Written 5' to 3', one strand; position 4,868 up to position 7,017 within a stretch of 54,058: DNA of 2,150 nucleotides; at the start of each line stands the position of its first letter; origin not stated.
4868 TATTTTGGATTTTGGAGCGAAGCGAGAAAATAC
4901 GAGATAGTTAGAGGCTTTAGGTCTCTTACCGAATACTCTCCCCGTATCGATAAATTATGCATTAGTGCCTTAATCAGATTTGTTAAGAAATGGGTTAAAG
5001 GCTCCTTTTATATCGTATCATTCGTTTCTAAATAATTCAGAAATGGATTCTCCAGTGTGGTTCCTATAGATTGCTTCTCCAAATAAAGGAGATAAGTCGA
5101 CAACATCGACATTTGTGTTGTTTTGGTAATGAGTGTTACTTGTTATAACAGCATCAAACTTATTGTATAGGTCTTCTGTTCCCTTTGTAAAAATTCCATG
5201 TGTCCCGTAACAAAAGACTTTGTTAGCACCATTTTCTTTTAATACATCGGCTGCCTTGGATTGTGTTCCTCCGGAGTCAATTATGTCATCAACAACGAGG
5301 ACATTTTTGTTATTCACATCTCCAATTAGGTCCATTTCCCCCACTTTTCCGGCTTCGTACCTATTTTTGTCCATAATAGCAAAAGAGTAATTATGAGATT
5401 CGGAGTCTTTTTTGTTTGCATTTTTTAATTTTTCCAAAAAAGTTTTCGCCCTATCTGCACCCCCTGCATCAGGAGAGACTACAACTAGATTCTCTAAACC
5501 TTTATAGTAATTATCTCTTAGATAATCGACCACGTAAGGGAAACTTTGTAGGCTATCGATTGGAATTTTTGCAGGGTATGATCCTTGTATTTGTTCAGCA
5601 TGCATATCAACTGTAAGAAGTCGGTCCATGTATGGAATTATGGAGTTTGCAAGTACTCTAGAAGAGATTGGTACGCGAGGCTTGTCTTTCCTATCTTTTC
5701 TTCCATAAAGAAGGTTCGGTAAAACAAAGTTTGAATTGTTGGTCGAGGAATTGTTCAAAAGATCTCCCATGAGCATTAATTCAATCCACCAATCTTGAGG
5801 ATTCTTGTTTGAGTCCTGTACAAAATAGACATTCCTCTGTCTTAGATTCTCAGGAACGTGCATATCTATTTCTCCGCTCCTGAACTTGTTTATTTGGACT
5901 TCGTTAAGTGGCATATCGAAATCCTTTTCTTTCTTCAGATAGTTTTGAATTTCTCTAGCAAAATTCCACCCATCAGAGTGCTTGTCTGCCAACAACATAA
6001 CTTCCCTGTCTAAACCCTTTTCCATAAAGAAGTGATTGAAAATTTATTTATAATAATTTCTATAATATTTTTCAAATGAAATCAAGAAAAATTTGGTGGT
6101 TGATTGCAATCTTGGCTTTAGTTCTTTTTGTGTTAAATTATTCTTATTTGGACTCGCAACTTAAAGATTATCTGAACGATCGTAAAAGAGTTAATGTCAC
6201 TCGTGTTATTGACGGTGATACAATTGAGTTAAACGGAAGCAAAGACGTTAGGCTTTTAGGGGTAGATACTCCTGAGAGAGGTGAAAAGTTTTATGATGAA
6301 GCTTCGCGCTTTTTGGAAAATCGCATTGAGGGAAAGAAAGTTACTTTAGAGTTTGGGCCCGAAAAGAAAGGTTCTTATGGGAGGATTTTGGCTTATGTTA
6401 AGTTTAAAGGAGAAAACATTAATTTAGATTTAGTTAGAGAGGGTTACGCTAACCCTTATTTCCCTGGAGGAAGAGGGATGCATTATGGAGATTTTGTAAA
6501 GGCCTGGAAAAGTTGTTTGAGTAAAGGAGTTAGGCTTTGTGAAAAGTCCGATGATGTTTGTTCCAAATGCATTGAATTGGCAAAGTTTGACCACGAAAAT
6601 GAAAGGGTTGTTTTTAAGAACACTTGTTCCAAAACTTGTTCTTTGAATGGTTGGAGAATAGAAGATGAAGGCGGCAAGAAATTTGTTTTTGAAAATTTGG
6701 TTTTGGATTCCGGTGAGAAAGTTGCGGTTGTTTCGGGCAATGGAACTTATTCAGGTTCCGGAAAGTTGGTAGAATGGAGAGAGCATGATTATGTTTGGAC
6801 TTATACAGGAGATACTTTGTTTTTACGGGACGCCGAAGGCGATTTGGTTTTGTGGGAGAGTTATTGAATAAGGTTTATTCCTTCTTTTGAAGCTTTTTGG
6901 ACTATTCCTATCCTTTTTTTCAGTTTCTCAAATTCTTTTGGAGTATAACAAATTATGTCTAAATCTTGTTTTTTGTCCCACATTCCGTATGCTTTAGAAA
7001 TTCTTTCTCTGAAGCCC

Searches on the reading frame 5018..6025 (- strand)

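Call 18: search_protein_families(library=pfam, proteins=[window:5018-6025:-], max_evalue=0.001)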
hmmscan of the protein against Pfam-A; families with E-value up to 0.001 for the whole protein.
window:5018-6025:- (335 aa): 4 families
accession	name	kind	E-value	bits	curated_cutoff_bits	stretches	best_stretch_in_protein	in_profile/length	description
PF13793.12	Pribosyltran_N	-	1.6e-22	80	25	1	22-129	12-113/117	N-terminal domain of ribose phosphate pyrophosphokinase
PF14572.12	Pribosyl_synth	-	2.1e-19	70.6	27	1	229-333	73-184/184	Phosphoribosyl synthetase-associated domain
PF00156.33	Pribosyltran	-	1.5e-13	50.8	26.3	1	175-273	26-121/158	Phosphoribosyl transferase domain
PF24390.1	PRTase-CE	-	0.00046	20.6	27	1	170-298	55-168/253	PRTase-CE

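Call 92: search_protein_families(library=ncbifam, proteins=[window:5018-6025:-], max_evalue=0.00001)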
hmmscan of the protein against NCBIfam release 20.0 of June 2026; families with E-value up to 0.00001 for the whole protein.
window:5018-6025:- (335 aa): 12 families
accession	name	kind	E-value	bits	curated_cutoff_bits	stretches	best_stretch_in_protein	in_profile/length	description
NF002320.0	PRK01259.1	subfamily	4.5e-71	239.8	297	1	34-333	24-315/316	ribose-phosphate diphosphokinase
TIGR01251.1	ribP_PPkin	subfamily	9.7e-71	238.2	113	1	34-333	18-309/309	ribose-phosphate diphosphokinase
NF002618.0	PRK02269.1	equivalog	4.1e-54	184.3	460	1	34-333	23-317/321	ribose-phosphate diphosphokinase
NF002758.0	PRK02812.1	equivalog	5.1e-54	183.6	518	1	21-333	32-330/330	ribose-phosphate pyrophosphokinase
NF002686.0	PRK02458.1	equivalog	1.4e-49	169.4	506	1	34-333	27-317/323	ribose-phosphate diphosphokinase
NF002844.0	PRK03092.1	equivalog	3.2e-49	167.9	438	1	34-333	29-323/326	ribose-phosphate diphosphokinase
NF003428.0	PRK04923.1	equivalog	3.5e-48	164.4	536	1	34-332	24-317/319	ribose-phosphate diphosphokinase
NF001815.0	PRK00553.1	equivalog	1.1e-45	156.3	484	1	35-333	28-322/332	ribose-phosphate pyrophosphokinase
NF002095.0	PRK00934.1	equivalog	1.9e-44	151.9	296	1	34-310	18-278/287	ribose-phosphate diphosphokinase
NF005299.0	PRK06827.1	subfamily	1.6e-34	119.2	327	1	31-334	49-370/383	phosphoribosylpyrophosphate synthetase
NF005537.0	PRK07199.1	subfamily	1.5e-27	96.5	322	1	34-321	20-292/301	ribose-phosphate diphosphokinase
NF003548.0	PRK05205.1-4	equivalog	8.9e-08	32.2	218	0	174-267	27-118/173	bifunctional pyr operon transcriptional regulator/uracil phosphoribosyltransferase PyrR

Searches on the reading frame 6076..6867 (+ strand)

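Call 18: search_protein_families(library=pfam, proteins=[window:6076-6867:+], max_evalue=0.001)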
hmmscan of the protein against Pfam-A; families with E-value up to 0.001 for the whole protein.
window:6076-6867:+ (263 aa): 2 families
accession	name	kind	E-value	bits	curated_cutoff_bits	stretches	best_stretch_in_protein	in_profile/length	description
PF00565.23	SNase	-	8.7e-15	55.5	21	1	58-129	2-78/107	Staphylococcal nuclease homologue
PF00932.25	LTD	-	9.8e-12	45.7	34.3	1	173-261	15-105/109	Lamin Tail Domain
